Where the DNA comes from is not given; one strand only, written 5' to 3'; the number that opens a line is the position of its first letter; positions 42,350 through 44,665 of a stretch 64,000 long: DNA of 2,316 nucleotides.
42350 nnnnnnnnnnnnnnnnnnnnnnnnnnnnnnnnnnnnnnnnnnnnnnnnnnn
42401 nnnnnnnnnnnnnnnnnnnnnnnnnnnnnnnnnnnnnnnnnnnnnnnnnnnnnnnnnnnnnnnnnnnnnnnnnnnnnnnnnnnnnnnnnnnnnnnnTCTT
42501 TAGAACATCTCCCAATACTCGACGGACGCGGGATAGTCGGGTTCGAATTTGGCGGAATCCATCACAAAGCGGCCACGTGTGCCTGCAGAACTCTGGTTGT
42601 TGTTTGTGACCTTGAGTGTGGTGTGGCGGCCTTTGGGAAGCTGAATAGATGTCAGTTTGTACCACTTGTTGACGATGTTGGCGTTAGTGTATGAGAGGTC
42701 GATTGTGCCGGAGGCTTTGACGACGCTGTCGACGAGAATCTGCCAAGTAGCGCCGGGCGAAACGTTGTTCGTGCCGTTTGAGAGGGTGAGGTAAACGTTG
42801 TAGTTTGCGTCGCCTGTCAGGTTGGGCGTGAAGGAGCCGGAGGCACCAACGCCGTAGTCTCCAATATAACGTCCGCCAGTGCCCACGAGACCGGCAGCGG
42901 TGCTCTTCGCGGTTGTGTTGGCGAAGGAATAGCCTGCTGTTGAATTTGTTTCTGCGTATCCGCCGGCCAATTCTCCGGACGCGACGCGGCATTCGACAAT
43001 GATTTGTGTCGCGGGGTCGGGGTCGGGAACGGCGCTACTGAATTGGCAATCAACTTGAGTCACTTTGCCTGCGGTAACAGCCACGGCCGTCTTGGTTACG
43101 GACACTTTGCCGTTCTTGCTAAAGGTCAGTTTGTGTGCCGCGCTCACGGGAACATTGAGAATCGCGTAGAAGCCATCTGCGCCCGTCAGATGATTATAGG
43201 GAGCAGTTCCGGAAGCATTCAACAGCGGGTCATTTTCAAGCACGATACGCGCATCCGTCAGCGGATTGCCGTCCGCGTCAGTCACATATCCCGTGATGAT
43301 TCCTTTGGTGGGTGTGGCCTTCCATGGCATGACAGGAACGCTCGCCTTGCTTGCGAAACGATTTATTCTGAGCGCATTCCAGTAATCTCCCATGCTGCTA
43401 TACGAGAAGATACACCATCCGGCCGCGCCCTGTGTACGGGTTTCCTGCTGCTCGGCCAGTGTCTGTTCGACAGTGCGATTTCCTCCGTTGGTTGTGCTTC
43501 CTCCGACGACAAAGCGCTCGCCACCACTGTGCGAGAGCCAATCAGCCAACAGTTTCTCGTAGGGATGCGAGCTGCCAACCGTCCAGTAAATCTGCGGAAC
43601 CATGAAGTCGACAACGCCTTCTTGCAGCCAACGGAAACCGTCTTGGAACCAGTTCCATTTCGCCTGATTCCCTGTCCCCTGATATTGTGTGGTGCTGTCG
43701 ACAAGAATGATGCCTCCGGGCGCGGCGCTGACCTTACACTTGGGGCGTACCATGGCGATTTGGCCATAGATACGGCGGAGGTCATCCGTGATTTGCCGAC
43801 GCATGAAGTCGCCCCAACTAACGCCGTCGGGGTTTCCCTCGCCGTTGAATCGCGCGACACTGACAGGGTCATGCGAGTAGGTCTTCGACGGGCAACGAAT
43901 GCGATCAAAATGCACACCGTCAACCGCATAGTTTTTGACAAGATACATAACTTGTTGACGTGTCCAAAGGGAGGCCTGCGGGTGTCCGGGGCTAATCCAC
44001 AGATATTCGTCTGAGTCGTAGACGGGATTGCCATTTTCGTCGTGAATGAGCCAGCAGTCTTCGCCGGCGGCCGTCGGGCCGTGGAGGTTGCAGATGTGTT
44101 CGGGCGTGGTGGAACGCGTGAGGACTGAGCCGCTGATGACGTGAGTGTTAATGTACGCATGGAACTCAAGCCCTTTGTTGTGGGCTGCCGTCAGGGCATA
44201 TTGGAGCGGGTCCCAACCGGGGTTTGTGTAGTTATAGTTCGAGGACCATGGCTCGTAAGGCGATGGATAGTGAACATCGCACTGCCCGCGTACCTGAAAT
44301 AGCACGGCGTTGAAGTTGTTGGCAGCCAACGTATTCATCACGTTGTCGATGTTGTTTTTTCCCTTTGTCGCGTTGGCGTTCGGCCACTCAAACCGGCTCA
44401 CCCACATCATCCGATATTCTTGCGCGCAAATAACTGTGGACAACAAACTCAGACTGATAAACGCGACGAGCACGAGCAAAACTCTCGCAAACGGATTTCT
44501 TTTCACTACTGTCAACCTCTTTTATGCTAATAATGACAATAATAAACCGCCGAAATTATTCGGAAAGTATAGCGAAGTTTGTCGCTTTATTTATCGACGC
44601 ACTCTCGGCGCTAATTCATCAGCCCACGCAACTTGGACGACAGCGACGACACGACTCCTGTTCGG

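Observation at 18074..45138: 27-kb co-directional surface-glycan locus: CAP protein, two GHL10-CBM proteins, FAD oxidoreductase, pseudopilin, membrane-anchored double TIM-barrel, giant protein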

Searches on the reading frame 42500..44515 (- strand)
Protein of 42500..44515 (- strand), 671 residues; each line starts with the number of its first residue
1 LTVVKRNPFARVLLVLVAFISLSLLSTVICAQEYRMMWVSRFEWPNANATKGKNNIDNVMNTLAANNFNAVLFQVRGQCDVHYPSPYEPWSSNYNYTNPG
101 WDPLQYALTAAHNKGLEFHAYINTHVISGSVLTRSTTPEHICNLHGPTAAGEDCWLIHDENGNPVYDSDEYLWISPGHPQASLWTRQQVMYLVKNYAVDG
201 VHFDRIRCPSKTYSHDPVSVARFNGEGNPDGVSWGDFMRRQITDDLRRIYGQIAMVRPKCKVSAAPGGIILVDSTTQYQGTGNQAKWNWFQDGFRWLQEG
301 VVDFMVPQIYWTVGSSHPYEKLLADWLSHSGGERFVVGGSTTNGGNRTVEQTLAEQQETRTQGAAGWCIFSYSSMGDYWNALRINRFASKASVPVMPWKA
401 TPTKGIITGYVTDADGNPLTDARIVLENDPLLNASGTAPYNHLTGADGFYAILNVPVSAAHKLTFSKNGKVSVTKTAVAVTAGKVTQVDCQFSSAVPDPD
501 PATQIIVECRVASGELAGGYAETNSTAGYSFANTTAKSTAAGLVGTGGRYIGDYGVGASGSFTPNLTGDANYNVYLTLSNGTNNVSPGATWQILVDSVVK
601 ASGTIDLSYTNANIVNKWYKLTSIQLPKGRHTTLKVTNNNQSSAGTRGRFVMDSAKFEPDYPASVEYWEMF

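Call 5: search_protein_families(library=pfam, proteins=[window:42500-44515:-], max_evalue=0.01)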
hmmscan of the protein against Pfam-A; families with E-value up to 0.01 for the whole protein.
window:42500-44515:- (671 aa): 2 families
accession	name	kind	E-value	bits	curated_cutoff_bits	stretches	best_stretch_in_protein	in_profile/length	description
PF02638.21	GHL10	-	3.5e-33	115.5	27.9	1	39-327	10-279/311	Glycosyl hydrolase-like 10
PF13620.12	CarboxypepD_reg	-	3.3e-12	47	32.3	1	407-491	2-80/82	Carboxypeptidase regulatory-like domain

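Call 19: find_related_loci(query=window:42500-44515:-, collection=genome_contigs, flank=10000)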
Query window:42500-44515:- (671 aa) in genome_contigs; peptide patterns used: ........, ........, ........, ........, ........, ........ (x = any residue, [..] = any of these).
6 stretches matched a pattern, but none encodes a relative of the query by tblastn (E <= 1e-3).
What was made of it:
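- Tried and rejected: A single-protein scan of genome_contigs with GHL10-A found nothing (call 19).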

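Call 20: find_homologous_proteins(query=window:42500-44515:-, max_evalue=1e-10)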
Query window:42500-44515:- (671 aa): 366 proteins with E <= 1e-10 among 8000 candidates; the best 120 are listed.
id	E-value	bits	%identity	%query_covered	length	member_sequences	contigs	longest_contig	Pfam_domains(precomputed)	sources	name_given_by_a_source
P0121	0.0e+0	1568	100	100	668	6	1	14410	PF02638.22,PF13620.13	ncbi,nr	ncbi:MAG: family 10 glycosylhydrolase [Candidatus Sumerlaeales bacterium]|nr:family 10 glycosylhydro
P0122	0.0e+0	1063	70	97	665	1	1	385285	PF02638.22,PF13620.13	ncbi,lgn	-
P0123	3.0e-259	880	62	95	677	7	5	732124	PF02638.22,PF13620.13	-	-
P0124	3.3e-257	874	58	97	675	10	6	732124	PF02638.22,PF13620.13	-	-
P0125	6.0e-257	873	61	98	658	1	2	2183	PF02638.22,PF13620.13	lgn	-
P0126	7.6e-251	852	59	97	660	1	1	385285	PF02638.22,PF13620.13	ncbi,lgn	-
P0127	1.4e-230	785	54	99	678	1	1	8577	PF02638.22,PF13620.13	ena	-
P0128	4.9e-211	721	64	69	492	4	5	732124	PF02638.22,PF13620.13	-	-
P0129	2.4e-206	705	61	72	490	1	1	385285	PF02638.22,PF13620.13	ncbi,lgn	-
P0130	4.2e-197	675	56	69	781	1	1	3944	PF02638.22,PF25275.2,PF13620.13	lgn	-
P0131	1.8e-189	650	54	71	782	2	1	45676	PF02638.22,PF13620.13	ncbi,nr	ncbi:MAG: family 10 glycosylhydrolase [Candidatus Sumerlaeaceae bacterium]|nr:family 10 glycosylhydr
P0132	1.2e-185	637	43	98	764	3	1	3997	PF02638.22,PF13620.13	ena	-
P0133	7.5e-184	631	55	69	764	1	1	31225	PF02638.22,PF13620.13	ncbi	-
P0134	1.9e-182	626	54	68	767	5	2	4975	PF02638.22,PF13620.13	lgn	-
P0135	1.2e-180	620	53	69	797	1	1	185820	PF02638.22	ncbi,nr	ncbi:MAG: family 10 glycosylhydrolase [Candidatus Sumerlaeaceae bacterium]|nr:family 10 glycosylhydr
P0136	4.9e-179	615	57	72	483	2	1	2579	PF02638.22,PF13620.13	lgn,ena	-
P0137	1.4e-177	610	51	72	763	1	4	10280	PF02638.22,PF13620.13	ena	-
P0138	3.0e-176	606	52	72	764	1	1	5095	PF02638.22,PF13620.13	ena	-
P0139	8.9e-168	578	49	72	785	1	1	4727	PF02638.22,PF13620.13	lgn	-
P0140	1.8e-167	577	49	83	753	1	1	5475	PF02638.22,PF13620.13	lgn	-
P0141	5.5e-153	529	50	63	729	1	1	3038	PF02638.22,PF13620.13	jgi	jgi:uncharacterized lipoprotein YddW (UPF0748 family)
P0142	2.3e-147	510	48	72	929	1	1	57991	PF02638.22,PF25275.2,PF13620.13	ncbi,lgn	-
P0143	1.6e-146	508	50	70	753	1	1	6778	PF13715.13,PF02638.22,PF13620.13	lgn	-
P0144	2.9e-146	507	48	73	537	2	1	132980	PF02638.22,PF13620.13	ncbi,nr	ncbi:MAG: family 10 glycosylhydrolase [Candidatus Sumerlaeia bacterium]|nr:family 10 glycosylhydrola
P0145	1.1e-140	488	39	90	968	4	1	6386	PF13715.13,PF02638.22,PF25275.2,PF14686.13,PF13620.13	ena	-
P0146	1.9e-140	488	44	83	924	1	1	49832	PF02638.22,PF25275.2,PF13620.13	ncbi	-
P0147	2.0e-139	484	48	71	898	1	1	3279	PF02638.22,PF25275.2,PF13620.13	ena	-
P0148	2.9e-139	484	50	68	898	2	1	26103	PF13715.13,PF02638.22,PF25275.2,PF13620.13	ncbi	-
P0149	3.7e-139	483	45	75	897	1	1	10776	PF02638.22,PF25275.2,PF14686.13,PF13620.13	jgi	jgi:uncharacterized lipoprotein YddW (UPF0748 family)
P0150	7.8e-139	482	47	72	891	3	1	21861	PF20773.6,PF02638.22,PF25275.2,PF13620.13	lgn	-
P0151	1.2e-138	482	45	77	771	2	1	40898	PF02557.23,PF13715.13,PF02638.22,PF13620.13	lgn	-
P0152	2.7e-138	481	48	69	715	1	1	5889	PF02638.22,PF25275.2,PF13620.13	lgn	-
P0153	4.6e-138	480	44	81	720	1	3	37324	PF02638.22,PF25275.2,PF13620.13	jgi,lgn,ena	-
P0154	7.0e-138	479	49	68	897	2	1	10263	PF02638.22,PF25275.2,PF13620.13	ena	-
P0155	2.8e-137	477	46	72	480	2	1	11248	PF02638.22,PF13620.13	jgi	jgi:uncharacterized lipoprotein YddW (UPF0748 family)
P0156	5.3e-137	476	48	71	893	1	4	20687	PF02638.22,PF25275.2,PF13620.13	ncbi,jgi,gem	-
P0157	1.4e-136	475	46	69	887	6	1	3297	PF02638.22,PF25275.2,PF13620.13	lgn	-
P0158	4.9e-136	473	47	76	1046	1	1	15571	PF13354.13,PF02557.23,PF02638.22,PF13620.13,PF00144.30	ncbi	-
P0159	6.1e-136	473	46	72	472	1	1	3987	PF02638.22,PF13620.13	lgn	-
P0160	1.2e-135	472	47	70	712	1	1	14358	PF02638.22,PF25275.2,PF13620.13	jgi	jgi:uncharacterized lipoprotein YddW (UPF0748 family)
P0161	1.5e-135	471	48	71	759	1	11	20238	PF02557.23,PF13715.13,PF02638.22,PF13620.13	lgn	-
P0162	2.1e-135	471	45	72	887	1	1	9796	PF02638.22,PF25275.2,PF13620.13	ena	-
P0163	2.9e-135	470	46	75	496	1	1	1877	PF02638.22,PF13620.13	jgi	jgi:uncharacterized lipoprotein YddW (UPF0748 family)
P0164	3.0e-135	470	46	72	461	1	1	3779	PF02638.22,PF13620.13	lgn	-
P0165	3.2e-135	470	46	72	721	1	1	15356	PF02638.22,PF25275.2,PF13620.13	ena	-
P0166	6.2e-135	469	47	71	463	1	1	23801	PF02638.22,PF13620.13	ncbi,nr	ncbi:family 10 glycosylhydrolase [Candidatus Sumerlaeota bacterium]|nr:family 10 glycosylhydrolase [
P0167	1.2e-134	468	46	75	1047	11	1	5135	PF13354.13,PF02557.23,PF13715.13,PF02638.22,PF13620.13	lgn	-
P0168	4.8e-133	463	48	68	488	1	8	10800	PF02638.22,PF13620.13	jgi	jgi:uncharacterized lipoprotein YddW (UPF0748 family)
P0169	6.9e-133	463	46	73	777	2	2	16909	PF02557.23,PF13715.13,PF02638.22,PF13620.13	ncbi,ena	-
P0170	1.0e-132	462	48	70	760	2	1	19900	PF02557.23,PF13715.13,PF02638.22,PF13620.13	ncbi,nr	ncbi:MAG: family 10 glycosylhydrolase [Candidatus Sumerlaeia bacterium]|nr:family 10 glycosylhydrola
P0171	1.5e-132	462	44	72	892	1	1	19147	PF02638.22,PF25275.2,PF13620.13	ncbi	-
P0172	4.0e-132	460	47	72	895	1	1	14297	PF02638.22,PF25275.2,PF13620.13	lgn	-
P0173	4.6e-132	460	47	69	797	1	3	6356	PF02557.23,PF13715.13,PF02638.22,PF13620.13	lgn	-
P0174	4.9e-132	460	48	70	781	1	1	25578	PF02557.23,PF13715.13,PF02638.22,PF13620.13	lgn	-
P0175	7.4e-132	459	46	74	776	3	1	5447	PF02557.23,PF13715.13,PF02638.22,PF13620.13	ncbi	-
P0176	8.3e-132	459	46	71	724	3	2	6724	PF02638.22,PF25275.2,PF13620.13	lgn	-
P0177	1.3e-131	458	46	71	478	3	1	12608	PF02638.22,PF13620.13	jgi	jgi:uncharacterized lipoprotein YddW (UPF0748 family)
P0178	5.9e-131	456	46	69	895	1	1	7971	PF02638.22,PF25275.2,PF13620.13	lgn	-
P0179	2.4e-130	454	44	80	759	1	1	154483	PF20773.6,PF02638.22,PF13620.13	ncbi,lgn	ncbi:MAG: family 10 glycosylhydrolase [Sumerlaeia bacterium]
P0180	1.6e-129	451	46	72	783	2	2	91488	PF02557.23,PF02638.22,PF08308.18,PF13620.13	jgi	jgi:uncharacterized lipoprotein YddW (UPF0748 family)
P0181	2.1e-129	451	46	69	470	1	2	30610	PF02638.22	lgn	-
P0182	4.7e-129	450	48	69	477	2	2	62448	PF13715.13,PF02638.22,PF13620.13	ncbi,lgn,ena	-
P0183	6.2e-129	450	47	71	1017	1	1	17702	PF13354.13,PF02557.23,PF02638.22,PF13620.13,PF00144.30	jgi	jgi:beta-lactamase class A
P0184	6.8e-128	446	44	72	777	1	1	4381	PF02557.23,PF13715.13,PF02638.22,PF13620.13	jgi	-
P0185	9.1e-128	446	45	72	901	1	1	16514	PF02638.22,PF25275.2,PF13620.13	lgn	-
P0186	2.5e-127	444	43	77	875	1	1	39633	PF02638.22,PF25275.2,PF13620.13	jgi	-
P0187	1.0e-126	442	45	72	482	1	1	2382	PF02638.22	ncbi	-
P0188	6.0e-125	436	45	68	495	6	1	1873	PF02638.22,PF13620.13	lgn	-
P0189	8.4e-123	429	44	73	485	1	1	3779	PF02638.22,PF13620.13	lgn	-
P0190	9.2e-116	406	46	70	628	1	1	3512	PF02638.22,PF25275.2,PF13620.13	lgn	-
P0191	6.0e-113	397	44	72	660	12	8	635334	PF00801.27,PF02638.22,PF13620.13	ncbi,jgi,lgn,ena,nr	ncbi:MAG TPA: family 10 glycosylhydrolase [Phycisphaerae bacterium]|nr:family 10 glycosylhydrolase [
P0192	4.9e-112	394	44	72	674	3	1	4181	PF02638.22,PF13620.13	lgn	-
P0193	2.0e-110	388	45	68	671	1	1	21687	PF13715.13,PF02638.22,PF25275.2,PF13620.13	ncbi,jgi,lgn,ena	-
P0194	2.8e-110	388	43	74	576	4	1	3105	PF02638.22,PF13620.13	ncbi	-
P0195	2.3e-108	382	39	81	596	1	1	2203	PF13715.13,PF02638.22,PF13620.13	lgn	-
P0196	3.8e-108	381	44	72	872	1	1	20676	PF07679.23,PF13927.13,PF02638.22,PF25275.2,PF13620.13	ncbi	ncbi:MAG: hypothetical protein AMXMBFR13_16840 [Phycisphaerae bacterium]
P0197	1.3e-107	379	44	73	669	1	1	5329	PF00801.27,PF02638.22,PF13620.13,PF18911.7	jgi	-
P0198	1.5e-107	379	43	71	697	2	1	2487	PF02638.22,PF25275.2,PF13620.13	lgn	-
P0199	3.5e-107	378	41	78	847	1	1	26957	PF02638.22,PF13620.13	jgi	-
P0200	6.5e-107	377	45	69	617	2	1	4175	PF00801.27,PF02638.22,PF13620.13,PF18911.7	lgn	-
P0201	7.2e-107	377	42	73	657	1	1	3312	PF00801.27,PF02638.22,PF13620.13,PF18911.7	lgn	-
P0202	2.6e-106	375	43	73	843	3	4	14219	PF02638.22,PF13620.13,PF14885.13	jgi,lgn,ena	jgi:uncharacterized lipoprotein YddW (UPF0748 family)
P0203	2.6e-106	375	43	69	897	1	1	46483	PF02638.22,PF13620.13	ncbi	ncbi:MAG: hypothetical protein Kow0059_22430 [Candidatus Sumerlaeia bacterium]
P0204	3.8e-106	374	41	76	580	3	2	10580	PF02638.22,PF13620.13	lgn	-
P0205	8.7e-106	373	44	70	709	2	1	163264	PF02638.22,PF25275.2,PF13620.13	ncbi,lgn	-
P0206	1.8e-105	372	41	71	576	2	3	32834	PF02638.22,PF13620.13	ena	-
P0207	1.8e-105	372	41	74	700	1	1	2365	PF02638.22,PF13620.13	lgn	-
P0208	7.9e-105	370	42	69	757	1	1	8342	PF13715.13,PF02638.22,PF25275.2,PF13620.13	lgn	-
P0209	2.4e-104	368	39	79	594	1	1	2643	PF13715.13,PF02638.22,PF13620.13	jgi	-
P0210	4.9e-104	367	42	72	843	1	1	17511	PF02638.22,PF25275.2,PF13620.13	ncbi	-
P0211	6.7e-104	367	44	68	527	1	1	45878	PF02638.22,PF13620.13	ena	-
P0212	8.2e-104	367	41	73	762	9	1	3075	PF07679.23,PF13895.13,PF13927.13,PF02638.22,PF00047.32,PF13620.13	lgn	-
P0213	1.6e-103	366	42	73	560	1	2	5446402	PF02638.22,PF13620.13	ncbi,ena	-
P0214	2.0e-103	365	42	71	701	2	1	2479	PF02638.22,PF25275.2,PF13620.13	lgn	-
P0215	2.1e-103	365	41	72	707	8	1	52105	PF02638.22,PF25275.2,PF13620.13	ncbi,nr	ncbi:MAG TPA: family 10 glycosylhydrolase [Phycisphaerae bacterium]|nr:family 10 glycosylhydrolase [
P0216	2.4e-103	365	42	72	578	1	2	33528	PF02638.22,PF13620.13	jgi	jgi:uncharacterized lipoprotein YddW (UPF0748 family)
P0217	3.4e-103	365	41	73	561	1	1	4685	PF02638.22,PF13620.13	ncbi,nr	ncbi:MAG: family 10 glycosylhydrolase [Planctomycetes bacterium]|nr:family 10 glycosylhydrolase [Pla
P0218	4.0e-103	364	42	72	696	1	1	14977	PF00404.25,PF02638.22,PF25275.2,PF13620.13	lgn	-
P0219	4.1e-103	364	43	73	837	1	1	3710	PF13715.13,PF02638.22,PF13620.13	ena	-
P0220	6.5e-103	364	42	68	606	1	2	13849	PF02638.22,PF13620.13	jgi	-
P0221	1.0e-102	363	42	54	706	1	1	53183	PF02638.22,PF25275.2,PF13620.13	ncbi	-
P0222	1.4e-102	362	41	73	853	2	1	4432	PF02412.24,PF02638.22,PF13620.13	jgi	-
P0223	1.9e-102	362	42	68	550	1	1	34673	PF02638.22,PF13620.13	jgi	-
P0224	2.3e-102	362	41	72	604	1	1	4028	PF13715.13,PF02638.22,PF13620.13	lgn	-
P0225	2.3e-102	362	44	69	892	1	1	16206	PF07679.23,PF13895.13,PF13927.13,PF02638.22,PF25275.2,PF00047.32,PF13620.13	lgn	-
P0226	2.4e-102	362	45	68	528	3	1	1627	PF02638.22,PF13620.13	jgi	-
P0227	2.5e-102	362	40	72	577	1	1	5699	PF02638.22,PF13620.13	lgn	-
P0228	2.9e-102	361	40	72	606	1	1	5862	PF13715.13,PF02638.22,PF13620.13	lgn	-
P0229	3.3e-102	361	42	68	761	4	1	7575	PF02638.22,PF25275.2,PF14686.13,PF13620.13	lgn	-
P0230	6.5e-102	360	42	68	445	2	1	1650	PF02638.22,PF13620.13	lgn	-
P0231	1.8e-101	359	42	69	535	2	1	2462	PF02638.22,PF13620.13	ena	-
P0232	2.0e-101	359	41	70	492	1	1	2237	PF02638.22,PF13620.13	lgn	-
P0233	2.6e-101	358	41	71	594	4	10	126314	PF13715.13,PF02638.22,PF13620.13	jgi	-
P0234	3.5e-101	358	41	72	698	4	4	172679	PF02638.22,PF25275.2,PF13620.13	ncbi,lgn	-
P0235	4.2e-101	358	42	70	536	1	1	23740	PF02638.22,PF13620.13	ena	-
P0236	4.3e-101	358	38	82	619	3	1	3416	PF02638.22,PF25275.2,PF13620.13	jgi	-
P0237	4.8e-101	357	40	73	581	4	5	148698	PF02638.22,PF13620.13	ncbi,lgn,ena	-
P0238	6.6e-101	357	42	72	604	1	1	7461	PF13715.13,PF02638.22,PF13620.13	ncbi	-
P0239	7.4e-101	357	39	76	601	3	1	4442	PF02638.22,PF13620.13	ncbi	-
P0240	9.9e-101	356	41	71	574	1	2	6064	PF02638.22,PF13620.13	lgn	-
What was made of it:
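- Organism: P0121 is 100% identical and is named Candidatus Sumerlaeales (call 20). Homologs are fused to VanY (PF02557) and to beta-lactamase-like domains PF13354/PF00144 (call 20).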

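Call 25: search_solved_structures(query=window:42500-44515:-, max_evalue=0.01)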
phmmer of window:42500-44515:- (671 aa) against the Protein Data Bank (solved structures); distinct sequences matched with E-value up to 0.01: 1.
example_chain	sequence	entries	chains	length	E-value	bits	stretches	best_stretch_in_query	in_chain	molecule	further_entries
5oq2_A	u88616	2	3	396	3e-31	111.8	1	32-333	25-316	Cwp19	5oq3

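Call 32: find_related_loci(query=A1, collection=genome_contigs, flank=10000)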
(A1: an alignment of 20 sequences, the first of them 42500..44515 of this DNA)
Query A1 (671 aa) in genome_contigs; peptide patterns used: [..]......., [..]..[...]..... (x = any residue, [..] = any of these).
152 stretches matched a pattern; 132 encode a relative of the query (tblastn E <= 1e-3); the best 80 are kept; 79 distinct loci.
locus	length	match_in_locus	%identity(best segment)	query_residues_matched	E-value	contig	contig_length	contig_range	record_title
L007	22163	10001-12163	57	33-657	5e-175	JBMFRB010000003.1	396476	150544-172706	MAG: Candidatus Sumerlaeaceae bacterium isolate KM4344-30 NODE_7_length_396476_cov_9.027193, whole genome shotgun sequen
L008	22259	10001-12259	43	9-665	1e-173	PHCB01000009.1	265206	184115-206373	MAG: candidate division BRC1 bacterium HGW-BRC1-1 bjp_ig2102_scaffold_133, whole genome shotgun sequence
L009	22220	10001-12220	56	14-657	7e-174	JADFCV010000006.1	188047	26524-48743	MAG: Candidatus Sumerlaeota bacterium isolate QZM1.54 NODE_6_length_188047_cov_4.904575, whole genome shotgun sequence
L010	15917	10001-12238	54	14-657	1e-166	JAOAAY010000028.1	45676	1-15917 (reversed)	MAG: Candidatus Sumerlaeaceae bacterium isolate SKW162 NODE_27_length_45676_cov_5.604838, whole genome shotgun sequence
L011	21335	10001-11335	56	33-488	7e-170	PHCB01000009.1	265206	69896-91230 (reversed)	MAG: candidate division BRC1 bacterium HGW-BRC1-1 bjp_ig2102_scaffold_133, whole genome shotgun sequence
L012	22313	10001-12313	53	26-670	2e-163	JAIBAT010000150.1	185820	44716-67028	MAG: Candidatus Sumerlaeaceae bacterium isolate SSF23 NODE_872_length_185820_cov_6.070477, whole genome shotgun sequence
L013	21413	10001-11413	48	10-497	6e-147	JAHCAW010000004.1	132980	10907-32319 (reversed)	MAG: Candidatus Sumerlaeia bacterium isolate ACE_SUM1 SUM1_4, whole genome shotgun sequence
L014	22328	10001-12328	48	14-671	1e-145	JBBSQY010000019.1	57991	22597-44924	MAG: Candidatus Sumerlaeales bacterium isolate SVL1_sbin.22 SVL1_sbin.22_K_1485338_L_57991_cov_13.0000, whole genome sho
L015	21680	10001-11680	44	14-571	2e-145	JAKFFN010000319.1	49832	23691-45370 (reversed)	MAG: Candidatus Sumerlaeales bacterium isolate LC101 contig-124_698, whole genome shotgun sequence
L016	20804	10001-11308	50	32-490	7e-142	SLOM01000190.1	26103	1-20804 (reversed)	MAG: Candidatus Sumerlaeota bacterium isolate CSSed165cm_452 CSSed16-5cm-3535, whole genome shotgun sequence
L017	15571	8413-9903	47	4-515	1e-140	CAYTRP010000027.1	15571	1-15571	MAG TPA_asm: uncultured Candidatus Sumerlaeota bacterium isolate SRP344714_co2_121 genome assembly, contig: NODE_9842_le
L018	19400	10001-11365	48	14-489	5e-140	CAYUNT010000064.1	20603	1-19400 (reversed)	MAG TPA_asm: uncultured Candidatus Sumerlaeota bacterium isolate SRP167436_co1_195 genome assembly, contig: NODE_4011_le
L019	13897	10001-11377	47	11-489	2e-138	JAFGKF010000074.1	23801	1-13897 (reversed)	MAG: Candidatus Sumerlaeota bacterium isolate Zod_Metabat.321 k87_1291581, whole genome shotgun sequence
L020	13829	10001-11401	47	8-494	6e-138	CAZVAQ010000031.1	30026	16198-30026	MAG TPA_asm: uncultured Candidatus Sumerlaeota bacterium isolate SRP268622_co1_110 genome assembly, contig: NODE_3024_le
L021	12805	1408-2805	44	9-495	9e-135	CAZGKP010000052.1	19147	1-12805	MAG TPA_asm: uncultured Candidatus Sumerlaeota bacterium isolate binchicken_co100_147 genome assembly, contig: NODE_4411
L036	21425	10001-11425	44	33-499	8e-109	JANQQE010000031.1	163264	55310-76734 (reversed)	MAG: Alphaproteobacteria bacterium isolate IP29b_bin.190 k99_3145307, whole genome shotgun sequence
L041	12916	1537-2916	55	17-488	2e-173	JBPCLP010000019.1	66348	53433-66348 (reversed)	MAG: Candidatus Sumerlaeaceae bacterium isolate TH_ant_mag_81 S1Ck127_1365372_flag_0_multi_12.9982_len_66348, whole geno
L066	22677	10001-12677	40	1-500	2e-97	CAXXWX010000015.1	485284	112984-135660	MAG: Phycisphaerae bacterium isolate e6993cc0-709b-411a-8bd5-6f5b4bf9d55c genome assembly, contig: contig_15, whole geno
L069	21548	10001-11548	44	33-568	3e-132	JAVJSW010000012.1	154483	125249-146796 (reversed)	MAG: Sumerlaeia bacterium isolate G1-WW12-26 k141_58064, whole genome shotgun sequence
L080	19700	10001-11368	39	26-492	2e-91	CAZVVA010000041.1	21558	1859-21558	MAG TPA_asm: uncultured Candidatus Sumerlaeota bacterium isolate SRP068000_co3_541 genome assembly, contig: NODE_2123_le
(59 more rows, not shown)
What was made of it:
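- Tried and rejected: The alignment-based rescan worked (call 32).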
